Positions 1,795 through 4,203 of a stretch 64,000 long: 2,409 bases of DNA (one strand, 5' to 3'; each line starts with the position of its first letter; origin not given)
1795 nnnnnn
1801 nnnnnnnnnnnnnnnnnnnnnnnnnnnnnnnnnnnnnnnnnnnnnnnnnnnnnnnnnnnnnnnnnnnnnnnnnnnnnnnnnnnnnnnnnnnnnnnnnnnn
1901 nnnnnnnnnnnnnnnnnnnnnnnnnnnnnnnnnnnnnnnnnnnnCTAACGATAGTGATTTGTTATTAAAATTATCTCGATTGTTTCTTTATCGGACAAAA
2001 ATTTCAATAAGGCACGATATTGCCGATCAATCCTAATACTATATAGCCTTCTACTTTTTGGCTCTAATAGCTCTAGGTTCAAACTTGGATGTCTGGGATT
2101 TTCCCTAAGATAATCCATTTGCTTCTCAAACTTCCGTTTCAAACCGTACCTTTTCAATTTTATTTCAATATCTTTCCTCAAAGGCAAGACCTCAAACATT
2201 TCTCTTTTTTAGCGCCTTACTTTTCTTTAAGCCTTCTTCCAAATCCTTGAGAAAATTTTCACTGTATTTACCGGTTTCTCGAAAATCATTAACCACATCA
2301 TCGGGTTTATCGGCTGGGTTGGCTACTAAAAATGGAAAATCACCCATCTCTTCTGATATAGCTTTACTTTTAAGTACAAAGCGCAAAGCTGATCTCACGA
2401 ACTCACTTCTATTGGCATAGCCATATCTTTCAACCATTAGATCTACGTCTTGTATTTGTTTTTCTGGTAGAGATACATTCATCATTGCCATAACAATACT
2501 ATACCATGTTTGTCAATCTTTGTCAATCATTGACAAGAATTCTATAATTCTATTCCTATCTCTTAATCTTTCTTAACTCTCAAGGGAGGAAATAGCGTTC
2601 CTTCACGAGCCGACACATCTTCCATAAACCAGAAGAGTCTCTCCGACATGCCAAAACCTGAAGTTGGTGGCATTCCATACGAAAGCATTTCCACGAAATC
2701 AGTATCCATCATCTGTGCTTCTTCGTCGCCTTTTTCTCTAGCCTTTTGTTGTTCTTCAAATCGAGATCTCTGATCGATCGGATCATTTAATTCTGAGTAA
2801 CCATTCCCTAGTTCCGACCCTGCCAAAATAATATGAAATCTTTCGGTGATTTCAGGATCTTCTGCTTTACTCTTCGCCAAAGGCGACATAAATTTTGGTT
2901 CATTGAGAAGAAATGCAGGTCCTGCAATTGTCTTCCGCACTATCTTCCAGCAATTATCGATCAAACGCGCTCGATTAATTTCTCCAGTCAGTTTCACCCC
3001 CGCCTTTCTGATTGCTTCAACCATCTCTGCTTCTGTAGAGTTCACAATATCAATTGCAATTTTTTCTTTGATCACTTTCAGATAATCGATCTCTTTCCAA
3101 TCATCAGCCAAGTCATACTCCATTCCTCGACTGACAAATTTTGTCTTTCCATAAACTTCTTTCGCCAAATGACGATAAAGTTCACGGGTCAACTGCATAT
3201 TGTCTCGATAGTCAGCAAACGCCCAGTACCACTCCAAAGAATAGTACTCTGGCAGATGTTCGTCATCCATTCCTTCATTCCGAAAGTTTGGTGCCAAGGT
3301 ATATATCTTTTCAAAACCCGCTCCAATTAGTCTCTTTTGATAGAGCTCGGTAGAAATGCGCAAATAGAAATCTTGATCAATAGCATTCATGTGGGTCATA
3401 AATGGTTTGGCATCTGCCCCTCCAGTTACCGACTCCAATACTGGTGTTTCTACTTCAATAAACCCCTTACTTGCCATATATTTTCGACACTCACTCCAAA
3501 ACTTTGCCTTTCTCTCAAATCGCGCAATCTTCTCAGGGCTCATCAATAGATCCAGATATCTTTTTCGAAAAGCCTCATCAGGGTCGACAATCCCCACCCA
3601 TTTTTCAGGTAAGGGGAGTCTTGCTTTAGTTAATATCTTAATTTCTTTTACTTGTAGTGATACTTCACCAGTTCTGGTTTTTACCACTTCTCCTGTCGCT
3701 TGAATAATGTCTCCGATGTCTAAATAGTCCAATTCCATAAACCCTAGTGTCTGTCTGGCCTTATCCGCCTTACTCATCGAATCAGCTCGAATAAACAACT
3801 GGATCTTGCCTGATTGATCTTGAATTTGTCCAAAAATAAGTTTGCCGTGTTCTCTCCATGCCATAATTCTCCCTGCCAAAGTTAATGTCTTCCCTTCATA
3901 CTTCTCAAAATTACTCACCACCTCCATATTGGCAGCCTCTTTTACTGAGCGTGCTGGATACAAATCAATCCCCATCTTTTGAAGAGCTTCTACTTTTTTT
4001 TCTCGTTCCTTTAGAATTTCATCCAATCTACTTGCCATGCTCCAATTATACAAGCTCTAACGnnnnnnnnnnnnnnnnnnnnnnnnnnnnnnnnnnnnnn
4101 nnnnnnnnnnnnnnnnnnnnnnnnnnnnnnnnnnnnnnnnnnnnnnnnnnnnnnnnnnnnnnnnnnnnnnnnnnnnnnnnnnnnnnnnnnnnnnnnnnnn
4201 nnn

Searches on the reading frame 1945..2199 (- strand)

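Call 82: search_protein_families(library=pfam, proteins=[window:1945-2199:-])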
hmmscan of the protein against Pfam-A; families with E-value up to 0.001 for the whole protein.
window:1945-2199:- (84 aa): 1 family
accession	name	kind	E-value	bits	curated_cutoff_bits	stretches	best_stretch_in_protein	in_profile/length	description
PF05015.19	HigB-like_toxin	-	3.1e-05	24.8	27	1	38-75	49-85/91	RelE-like toxin of type II toxin-antitoxin system HigB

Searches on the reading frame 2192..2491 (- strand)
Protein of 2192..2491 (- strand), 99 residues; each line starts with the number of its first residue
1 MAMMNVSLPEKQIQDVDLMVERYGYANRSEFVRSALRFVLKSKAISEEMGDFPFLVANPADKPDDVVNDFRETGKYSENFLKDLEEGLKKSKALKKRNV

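Call 82: search_protein_families(library=pfam, proteins=[window:2192-2491:-])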
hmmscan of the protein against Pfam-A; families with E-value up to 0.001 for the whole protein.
window:2192-2491:- (99 aa): 2 families
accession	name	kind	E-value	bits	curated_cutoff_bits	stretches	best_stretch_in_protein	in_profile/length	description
PF01402.27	RHH_1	-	0.00025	21.3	20.5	1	5-38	3-35/39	Ribbon-helix-helix protein, copG family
PF17723.7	RHH_8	-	0.00045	20.7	25.4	1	12-43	14-45/119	Ribbon-Helix-Helix transcriptional regulator family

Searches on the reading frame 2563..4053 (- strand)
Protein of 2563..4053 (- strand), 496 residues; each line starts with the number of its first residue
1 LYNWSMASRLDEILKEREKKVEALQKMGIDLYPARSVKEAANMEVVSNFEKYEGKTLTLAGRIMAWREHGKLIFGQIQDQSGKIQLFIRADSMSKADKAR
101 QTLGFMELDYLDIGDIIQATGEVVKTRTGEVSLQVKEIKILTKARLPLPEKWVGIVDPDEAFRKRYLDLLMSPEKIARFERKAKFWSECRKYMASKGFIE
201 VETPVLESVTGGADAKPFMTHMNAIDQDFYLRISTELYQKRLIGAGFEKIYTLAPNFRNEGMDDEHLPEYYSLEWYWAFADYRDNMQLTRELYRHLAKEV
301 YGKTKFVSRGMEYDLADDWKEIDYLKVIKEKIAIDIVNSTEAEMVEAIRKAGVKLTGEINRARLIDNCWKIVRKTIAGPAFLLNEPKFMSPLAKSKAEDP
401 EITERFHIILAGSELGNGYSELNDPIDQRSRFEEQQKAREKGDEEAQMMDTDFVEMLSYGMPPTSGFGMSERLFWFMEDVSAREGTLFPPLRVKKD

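Call 9: search_protein_families(library=ncbifam, proteins=[window:2563-4053:-])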
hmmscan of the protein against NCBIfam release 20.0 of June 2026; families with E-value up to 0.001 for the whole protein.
window:2563-4053:- (496 aa): 15 families
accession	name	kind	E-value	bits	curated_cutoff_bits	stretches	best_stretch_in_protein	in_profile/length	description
NF001756.1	PRK00484.1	subfamily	1.5e-153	512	468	1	12-492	2-486/488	lysine--tRNA ligase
TIGR00499.1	lysS_bact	equivalog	4.4e-138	461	427.6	1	11-493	3-494/496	lysine--tRNA ligase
NF002821.0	PRK02983.1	equivalog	4.5e-126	422.3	742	1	7-492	615-1099/1102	bifunctional lysylphosphatidylglycerol synthetase/lysine--tRNA ligase LysX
NF009101.0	PRK12445.1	subfamily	5e-102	342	1026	1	10-495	15-505/505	lysine--tRNA ligase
TIGR00462.1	genX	equivalog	1.9e-52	178.6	286.9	1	180-476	2-291/304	EF-P lysine aminoacylase EpmA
NF006828.0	PRK09350.1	equivalog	8.1e-46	156.8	264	1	175-474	12-305/325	elongation factor P--(R)-beta-lysine ligase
NF003483.0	PRK05159.1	equivalog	1.3e-41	142.9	353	1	47-489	9-430/438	aspartate--tRNA(Asn) ligase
TIGR00458.1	aspS_nondisc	equivalog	1.6e-37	129.5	368.4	1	51-490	9-421/428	aspartate--tRNA(Asn) ligase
TIGR00459.1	aspS_bact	equivalog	1.2e-33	116.3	373.85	1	51-303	13-263/586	aspartate--tRNA ligase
NF001750.0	PRK00476.1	equivalog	2.1e-33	115.5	443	1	50-314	14-280/590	aspartate--tRNA ligase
NF003037.0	PRK03932.1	equivalog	7e-25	87.9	414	1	49-489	11-443/451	asparagine--tRNA ligase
TIGR00457.1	asnS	equivalog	6.1e-23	81.4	342.6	1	44-489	6-447/455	asparagine--tRNA ligase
NF009460.0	PRK12820.1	equivalog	1e-18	66.9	1379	1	53-293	34-287/723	bifunctional aspartyl-tRNA synthetase/aspartyl/glutamyl-tRNA amidotransferase subunit C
NF005052.0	PRK06462.1-1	equivalog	2.4e-15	56.5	368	1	179-482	49-336/353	asparagine synthetase A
NF005054.0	PRK06462.1-4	equivalog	1.9e-07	30.5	309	1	184-329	30-187/318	asparagine synthetase A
